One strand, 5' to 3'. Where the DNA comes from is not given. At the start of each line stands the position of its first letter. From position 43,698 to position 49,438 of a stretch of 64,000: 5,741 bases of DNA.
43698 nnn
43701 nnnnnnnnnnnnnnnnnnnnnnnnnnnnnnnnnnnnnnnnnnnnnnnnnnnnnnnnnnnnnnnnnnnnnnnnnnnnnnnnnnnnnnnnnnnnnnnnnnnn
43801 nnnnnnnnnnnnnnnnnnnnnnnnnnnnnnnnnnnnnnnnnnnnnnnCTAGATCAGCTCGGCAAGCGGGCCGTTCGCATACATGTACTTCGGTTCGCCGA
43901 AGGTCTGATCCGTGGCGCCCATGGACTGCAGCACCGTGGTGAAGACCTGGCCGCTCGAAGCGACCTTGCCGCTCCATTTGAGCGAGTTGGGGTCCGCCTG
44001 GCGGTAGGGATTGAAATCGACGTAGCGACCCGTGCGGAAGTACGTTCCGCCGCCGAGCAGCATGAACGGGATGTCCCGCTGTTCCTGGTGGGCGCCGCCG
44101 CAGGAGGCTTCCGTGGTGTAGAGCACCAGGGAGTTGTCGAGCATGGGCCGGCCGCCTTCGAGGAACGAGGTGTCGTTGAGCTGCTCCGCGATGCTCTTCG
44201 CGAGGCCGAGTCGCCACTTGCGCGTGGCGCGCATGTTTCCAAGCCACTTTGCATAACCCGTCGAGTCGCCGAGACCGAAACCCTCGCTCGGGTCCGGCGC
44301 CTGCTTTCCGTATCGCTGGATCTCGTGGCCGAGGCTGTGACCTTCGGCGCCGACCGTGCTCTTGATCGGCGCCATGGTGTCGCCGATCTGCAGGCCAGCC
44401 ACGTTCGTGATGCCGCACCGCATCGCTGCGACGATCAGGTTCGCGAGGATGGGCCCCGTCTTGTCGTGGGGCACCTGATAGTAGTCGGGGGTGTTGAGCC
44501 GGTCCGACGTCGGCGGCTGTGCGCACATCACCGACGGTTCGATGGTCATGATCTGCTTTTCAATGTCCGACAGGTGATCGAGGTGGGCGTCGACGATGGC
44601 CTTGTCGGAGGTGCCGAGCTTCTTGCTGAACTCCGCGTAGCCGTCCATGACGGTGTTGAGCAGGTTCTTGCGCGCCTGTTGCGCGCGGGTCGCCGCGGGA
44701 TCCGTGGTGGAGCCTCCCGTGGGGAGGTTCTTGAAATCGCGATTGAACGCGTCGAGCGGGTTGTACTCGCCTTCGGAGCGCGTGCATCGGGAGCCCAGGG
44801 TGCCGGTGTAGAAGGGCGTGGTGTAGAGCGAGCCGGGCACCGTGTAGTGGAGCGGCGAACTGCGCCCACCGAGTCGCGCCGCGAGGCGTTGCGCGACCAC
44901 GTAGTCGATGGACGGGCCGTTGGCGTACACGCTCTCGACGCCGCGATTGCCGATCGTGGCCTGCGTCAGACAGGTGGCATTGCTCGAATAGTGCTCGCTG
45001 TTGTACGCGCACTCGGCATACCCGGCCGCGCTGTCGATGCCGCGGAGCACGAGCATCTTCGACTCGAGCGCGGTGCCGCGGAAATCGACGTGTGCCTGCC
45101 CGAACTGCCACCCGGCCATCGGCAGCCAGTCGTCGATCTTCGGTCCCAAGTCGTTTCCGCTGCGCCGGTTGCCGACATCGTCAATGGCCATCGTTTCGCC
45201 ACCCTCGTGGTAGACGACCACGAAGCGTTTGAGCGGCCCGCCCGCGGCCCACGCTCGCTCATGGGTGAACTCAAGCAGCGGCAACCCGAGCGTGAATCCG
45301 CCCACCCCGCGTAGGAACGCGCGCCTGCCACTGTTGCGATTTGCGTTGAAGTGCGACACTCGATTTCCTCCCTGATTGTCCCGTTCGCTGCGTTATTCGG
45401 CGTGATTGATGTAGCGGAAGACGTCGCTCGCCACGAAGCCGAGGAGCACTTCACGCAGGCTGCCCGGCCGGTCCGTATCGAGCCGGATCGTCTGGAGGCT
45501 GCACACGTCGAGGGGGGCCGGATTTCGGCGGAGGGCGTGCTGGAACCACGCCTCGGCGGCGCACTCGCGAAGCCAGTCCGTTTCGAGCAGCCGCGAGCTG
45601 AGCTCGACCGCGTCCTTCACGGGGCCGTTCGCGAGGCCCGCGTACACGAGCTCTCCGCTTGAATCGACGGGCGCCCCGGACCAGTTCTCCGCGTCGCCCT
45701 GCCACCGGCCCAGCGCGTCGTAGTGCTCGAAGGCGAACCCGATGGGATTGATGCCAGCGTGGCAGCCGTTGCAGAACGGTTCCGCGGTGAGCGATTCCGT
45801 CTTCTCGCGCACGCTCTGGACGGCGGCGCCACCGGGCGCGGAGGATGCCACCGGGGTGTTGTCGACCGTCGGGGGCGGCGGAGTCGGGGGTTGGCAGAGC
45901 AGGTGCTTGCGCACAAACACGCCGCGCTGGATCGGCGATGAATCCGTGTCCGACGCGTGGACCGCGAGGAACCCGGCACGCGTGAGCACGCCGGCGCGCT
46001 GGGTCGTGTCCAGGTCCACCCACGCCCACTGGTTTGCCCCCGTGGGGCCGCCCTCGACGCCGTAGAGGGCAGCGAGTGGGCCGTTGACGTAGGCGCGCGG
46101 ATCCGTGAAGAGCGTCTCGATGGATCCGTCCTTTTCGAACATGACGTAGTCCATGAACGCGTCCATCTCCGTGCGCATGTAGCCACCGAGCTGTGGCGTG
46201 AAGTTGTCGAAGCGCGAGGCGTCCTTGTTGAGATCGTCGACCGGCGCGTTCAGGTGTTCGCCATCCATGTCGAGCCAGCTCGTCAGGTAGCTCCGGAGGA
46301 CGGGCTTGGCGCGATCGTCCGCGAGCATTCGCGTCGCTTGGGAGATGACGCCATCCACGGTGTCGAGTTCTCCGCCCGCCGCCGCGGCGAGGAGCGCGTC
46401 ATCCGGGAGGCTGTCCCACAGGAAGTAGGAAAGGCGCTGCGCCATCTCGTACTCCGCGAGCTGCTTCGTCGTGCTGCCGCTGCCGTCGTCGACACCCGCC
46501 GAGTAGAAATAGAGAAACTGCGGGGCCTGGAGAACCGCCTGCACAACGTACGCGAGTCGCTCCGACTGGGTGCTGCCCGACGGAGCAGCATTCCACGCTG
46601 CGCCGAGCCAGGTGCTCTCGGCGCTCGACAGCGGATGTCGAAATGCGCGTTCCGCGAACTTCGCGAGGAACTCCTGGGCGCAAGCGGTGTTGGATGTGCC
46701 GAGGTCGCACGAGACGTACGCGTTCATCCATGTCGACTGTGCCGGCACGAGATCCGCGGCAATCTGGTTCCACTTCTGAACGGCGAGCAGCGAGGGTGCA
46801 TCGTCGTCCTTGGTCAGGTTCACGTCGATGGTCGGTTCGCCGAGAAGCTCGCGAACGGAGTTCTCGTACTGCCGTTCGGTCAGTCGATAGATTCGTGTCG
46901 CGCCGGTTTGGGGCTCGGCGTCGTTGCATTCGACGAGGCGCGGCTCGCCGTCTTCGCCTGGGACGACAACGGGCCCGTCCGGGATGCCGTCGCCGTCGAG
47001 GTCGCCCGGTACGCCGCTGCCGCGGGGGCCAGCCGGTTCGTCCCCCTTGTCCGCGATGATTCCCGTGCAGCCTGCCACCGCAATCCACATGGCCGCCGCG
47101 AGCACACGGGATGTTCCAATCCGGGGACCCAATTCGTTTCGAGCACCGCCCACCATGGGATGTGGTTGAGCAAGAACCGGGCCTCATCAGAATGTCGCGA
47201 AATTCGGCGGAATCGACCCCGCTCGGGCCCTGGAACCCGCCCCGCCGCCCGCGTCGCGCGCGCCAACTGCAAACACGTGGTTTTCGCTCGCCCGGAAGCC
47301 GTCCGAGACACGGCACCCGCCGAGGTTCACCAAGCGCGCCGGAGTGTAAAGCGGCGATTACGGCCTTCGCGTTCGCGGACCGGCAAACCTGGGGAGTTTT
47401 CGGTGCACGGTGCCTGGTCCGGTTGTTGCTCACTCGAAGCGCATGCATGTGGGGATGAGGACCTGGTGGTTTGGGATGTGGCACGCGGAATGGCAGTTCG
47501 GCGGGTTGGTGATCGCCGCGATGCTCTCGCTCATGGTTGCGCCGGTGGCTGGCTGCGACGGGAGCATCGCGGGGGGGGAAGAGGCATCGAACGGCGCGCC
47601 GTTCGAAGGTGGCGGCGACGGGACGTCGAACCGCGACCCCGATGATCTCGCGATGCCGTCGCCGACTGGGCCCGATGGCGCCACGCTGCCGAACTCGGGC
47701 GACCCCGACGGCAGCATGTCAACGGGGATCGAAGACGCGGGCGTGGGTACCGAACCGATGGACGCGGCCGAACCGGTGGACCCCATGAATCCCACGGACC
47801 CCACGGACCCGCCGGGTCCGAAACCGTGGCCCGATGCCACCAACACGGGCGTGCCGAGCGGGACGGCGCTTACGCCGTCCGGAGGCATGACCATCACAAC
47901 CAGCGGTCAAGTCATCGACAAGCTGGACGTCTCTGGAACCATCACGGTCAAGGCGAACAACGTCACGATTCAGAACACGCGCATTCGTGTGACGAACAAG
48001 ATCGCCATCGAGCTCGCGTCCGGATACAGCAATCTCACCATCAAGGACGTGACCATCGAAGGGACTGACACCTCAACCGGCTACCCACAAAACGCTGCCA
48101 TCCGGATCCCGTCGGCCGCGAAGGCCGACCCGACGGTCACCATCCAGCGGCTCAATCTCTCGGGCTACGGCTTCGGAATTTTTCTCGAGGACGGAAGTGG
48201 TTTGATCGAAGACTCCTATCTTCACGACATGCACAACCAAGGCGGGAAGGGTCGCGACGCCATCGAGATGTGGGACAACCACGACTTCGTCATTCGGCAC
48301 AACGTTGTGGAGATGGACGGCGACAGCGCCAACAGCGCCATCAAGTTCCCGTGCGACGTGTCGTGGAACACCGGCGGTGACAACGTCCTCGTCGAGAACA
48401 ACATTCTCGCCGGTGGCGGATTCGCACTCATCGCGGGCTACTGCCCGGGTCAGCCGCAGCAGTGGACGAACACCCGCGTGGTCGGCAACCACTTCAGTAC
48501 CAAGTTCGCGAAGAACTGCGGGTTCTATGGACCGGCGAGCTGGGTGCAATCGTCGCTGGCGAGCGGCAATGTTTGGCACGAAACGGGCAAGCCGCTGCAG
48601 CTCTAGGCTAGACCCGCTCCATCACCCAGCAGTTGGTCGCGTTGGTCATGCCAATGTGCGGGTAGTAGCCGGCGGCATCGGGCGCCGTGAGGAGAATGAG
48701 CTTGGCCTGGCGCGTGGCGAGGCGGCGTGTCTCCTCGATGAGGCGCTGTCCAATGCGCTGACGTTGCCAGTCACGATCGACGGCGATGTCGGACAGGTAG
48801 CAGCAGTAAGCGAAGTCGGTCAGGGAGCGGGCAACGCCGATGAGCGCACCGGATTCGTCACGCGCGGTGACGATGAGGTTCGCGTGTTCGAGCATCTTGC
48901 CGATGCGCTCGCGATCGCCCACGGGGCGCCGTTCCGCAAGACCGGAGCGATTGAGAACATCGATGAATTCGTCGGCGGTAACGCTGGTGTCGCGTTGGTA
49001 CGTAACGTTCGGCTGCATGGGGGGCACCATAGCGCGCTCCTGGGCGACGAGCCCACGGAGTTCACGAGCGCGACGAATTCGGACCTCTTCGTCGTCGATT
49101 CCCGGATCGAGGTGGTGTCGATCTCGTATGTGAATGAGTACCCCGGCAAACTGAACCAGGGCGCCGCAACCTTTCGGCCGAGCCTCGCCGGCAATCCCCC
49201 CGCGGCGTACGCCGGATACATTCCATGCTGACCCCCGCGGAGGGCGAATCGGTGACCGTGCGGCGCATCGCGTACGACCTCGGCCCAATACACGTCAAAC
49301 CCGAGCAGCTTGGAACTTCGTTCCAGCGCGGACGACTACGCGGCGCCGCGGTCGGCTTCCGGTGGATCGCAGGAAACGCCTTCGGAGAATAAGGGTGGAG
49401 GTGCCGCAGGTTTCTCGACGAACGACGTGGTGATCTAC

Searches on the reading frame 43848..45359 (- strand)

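Call 5: search_protein_families(library=pfam, proteins=[window:43848-45359:-], max_evalue=0.01)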
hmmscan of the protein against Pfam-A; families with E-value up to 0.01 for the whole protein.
window:43848-45359:- (503 aa): 1 family
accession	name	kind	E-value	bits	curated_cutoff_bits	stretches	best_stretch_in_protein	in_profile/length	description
PF07586.16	HXXSHH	-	5.6e-28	98.8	30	1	98-349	38-288/307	Protein of unknown function (DUF1552)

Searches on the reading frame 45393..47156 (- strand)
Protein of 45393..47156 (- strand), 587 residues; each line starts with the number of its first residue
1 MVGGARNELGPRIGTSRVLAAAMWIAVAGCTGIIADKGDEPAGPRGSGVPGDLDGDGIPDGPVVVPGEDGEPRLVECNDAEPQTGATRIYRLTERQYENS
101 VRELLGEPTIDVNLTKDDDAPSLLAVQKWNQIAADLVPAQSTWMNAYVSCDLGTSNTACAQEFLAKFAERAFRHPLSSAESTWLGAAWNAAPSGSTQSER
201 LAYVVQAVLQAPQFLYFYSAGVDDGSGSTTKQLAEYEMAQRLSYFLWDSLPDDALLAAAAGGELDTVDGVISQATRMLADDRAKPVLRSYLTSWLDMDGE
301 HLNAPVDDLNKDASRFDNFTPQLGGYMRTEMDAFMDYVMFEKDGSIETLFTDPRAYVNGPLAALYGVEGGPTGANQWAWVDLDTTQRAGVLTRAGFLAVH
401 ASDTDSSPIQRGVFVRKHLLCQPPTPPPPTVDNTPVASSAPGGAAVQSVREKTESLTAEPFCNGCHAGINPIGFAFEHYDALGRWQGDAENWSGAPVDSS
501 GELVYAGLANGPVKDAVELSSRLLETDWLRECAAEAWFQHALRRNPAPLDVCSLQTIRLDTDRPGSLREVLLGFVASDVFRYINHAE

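Call 51: search_protein_families(library=pfam, proteins=[window:45393-47156:-], max_evalue=0.001)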
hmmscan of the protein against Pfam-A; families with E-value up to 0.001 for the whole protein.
window:45393-47156:- (587 aa): 4 families
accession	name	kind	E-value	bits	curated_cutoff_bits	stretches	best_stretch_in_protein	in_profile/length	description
PF07631.16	PSD4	-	3.8e-36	124.8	23.3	1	233-367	1-128/128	Protein of unknown function (DUF1592)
PF07627.16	PSCyt3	-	4.4e-29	101.1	27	1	387-486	1-95/98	Protein of unknown function (DUF1588)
PF07637.16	PSD5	-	2.1e-12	47.6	34.2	1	159-217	1-60/62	Protein of unknown function (DUF1595)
PF07624.16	PSD2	-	1.1e-07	31.9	25.8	1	513-580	5-74/74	Protein of unknown function (DUF1585)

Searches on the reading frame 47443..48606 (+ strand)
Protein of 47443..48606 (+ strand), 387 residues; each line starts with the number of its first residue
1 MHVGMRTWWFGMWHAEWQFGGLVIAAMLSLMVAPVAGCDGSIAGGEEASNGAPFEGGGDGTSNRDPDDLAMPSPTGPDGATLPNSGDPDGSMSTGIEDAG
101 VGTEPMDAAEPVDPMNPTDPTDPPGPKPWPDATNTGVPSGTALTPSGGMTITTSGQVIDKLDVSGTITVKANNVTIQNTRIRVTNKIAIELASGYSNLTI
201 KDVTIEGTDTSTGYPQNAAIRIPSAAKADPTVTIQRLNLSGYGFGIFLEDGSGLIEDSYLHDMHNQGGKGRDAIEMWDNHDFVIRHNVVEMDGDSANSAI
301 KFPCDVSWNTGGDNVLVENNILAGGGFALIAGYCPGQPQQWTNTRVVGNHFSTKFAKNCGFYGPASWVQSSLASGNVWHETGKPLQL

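Call 51: search_protein_families(library=pfam, proteins=[window:47443-48606:+], max_evalue=0.001)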
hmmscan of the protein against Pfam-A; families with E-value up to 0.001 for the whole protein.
window:47443-48606:+ (387 aa): 1 family
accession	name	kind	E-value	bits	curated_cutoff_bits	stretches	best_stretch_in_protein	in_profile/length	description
PF13229.12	Beta_helix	-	6.3e-06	26.3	25.9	0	232-325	11-90/158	Right handed beta helix region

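Call 75: search_protein_families(library=ncbifam, proteins=[window:47443-48606:+], max_evalue=0.1)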
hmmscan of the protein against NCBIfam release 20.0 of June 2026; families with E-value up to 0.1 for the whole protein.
window:47443-48606:+ (387 aa): 1 family
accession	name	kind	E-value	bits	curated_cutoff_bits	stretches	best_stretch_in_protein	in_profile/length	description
TIGR04247.1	NosD_copper_fam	subfamily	6.7e-07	28.2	300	1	196-294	55-150/377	nitrous oxide reductase family maturation protein NosD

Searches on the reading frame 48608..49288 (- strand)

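Call 51: search_protein_families(library=pfam, proteins=[window:48608-49288:-], max_evalue=0.001)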
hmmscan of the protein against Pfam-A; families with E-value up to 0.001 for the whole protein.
window:48608-49288:- (226 aa): 3 families
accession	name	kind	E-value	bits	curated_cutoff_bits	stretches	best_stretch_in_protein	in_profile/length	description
PF13508.13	Acetyltransf_7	-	9.6e-09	36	27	1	139-213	5-81/84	Acetyltransferase (GNAT) domain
PF13673.13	Acetyltransf_10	-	4.2e-08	33.6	23.6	1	125-217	18-110/128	Acetyltransferase (GNAT) domain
PF00583.31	Acetyltransf_1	-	1.1e-07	32.6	20.7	1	128-202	24-101/116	Acetyltransferase (GNAT) family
